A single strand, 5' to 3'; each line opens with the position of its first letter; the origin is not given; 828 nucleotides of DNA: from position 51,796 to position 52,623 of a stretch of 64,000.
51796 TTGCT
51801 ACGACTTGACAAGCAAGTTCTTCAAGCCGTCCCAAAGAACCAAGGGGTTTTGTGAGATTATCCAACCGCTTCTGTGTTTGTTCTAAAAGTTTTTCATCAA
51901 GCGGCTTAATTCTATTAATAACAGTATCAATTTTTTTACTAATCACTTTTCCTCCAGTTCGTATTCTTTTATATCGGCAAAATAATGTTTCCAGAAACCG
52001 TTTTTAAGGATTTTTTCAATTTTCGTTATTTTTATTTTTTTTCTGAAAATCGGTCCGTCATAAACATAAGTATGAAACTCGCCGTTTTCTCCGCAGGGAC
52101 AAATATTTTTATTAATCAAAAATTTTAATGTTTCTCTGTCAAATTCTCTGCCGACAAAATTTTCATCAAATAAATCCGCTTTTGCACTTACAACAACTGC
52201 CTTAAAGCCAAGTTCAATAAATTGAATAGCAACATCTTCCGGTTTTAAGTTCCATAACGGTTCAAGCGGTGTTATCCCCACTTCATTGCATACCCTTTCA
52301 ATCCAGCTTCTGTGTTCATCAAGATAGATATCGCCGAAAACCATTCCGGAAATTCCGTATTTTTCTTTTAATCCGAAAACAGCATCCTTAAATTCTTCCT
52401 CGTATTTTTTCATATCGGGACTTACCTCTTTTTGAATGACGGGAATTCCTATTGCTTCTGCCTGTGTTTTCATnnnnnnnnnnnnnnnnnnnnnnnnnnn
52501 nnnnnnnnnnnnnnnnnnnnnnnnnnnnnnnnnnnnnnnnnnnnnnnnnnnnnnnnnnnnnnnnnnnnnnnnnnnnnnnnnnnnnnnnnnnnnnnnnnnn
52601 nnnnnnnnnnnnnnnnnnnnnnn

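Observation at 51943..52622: Dph6/MJ0570-like PP-loop ATPase inside the cobalamin salvage operon, with no canonical start codon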

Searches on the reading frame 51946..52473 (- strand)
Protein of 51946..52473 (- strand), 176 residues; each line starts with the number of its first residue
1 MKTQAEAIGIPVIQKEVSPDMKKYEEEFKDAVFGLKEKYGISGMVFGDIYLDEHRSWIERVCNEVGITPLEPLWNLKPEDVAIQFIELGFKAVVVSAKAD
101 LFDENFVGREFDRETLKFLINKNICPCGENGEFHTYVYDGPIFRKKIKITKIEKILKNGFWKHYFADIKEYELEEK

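Call 21: list_cluster_members(proteins=[window:51946-52473:-, P0015])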
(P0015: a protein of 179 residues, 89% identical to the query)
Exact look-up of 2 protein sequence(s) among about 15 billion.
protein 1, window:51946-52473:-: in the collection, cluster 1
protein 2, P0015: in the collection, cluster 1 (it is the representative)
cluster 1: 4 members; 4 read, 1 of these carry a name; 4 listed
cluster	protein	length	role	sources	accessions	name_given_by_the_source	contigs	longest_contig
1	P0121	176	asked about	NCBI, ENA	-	-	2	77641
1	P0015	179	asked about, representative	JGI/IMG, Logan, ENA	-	-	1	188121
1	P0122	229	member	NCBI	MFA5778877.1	MAG: diphthine--ammonia ligase [Elusimicrobiota bacterium]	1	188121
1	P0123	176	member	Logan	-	-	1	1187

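Call 23: find_encoding_contigs(protein=P0123, flank=3000, max_places=4)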
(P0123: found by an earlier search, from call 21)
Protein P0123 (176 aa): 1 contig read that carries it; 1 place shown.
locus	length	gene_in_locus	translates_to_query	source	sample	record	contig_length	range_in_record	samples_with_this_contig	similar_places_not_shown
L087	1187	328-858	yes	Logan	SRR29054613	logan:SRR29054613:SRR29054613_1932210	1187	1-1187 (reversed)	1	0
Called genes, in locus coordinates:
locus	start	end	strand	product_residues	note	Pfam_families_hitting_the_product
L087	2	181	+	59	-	?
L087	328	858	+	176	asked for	PF01902:Diphthami_syn_2_N, PF28410:Diphthami_syn_2_C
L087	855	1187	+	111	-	?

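Call 24: find_encoding_contigs(protein=window:51946-52473:-, flank=3000, max_places=6)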
Protein window:51946-52473:- (176 aa): 2 contigs read that carry it; 2 places shown.
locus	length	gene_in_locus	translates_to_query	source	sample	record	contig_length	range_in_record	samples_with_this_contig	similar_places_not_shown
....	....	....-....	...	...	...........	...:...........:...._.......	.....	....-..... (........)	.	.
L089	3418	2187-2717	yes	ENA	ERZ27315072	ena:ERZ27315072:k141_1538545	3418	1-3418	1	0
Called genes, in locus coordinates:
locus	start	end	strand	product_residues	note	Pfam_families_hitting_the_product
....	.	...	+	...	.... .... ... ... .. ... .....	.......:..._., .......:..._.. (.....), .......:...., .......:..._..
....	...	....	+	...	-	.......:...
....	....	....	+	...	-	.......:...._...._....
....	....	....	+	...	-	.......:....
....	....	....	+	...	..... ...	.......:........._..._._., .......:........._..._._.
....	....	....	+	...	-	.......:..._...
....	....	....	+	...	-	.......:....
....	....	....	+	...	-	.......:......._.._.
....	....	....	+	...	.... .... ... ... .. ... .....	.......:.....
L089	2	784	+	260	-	?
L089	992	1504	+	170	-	PF02572:CobA_CobO_BtuR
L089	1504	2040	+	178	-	PF02283:CobU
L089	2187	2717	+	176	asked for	PF01902:Diphthami_syn_2_N, PF28410:Diphthami_syn_2_C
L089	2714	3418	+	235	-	?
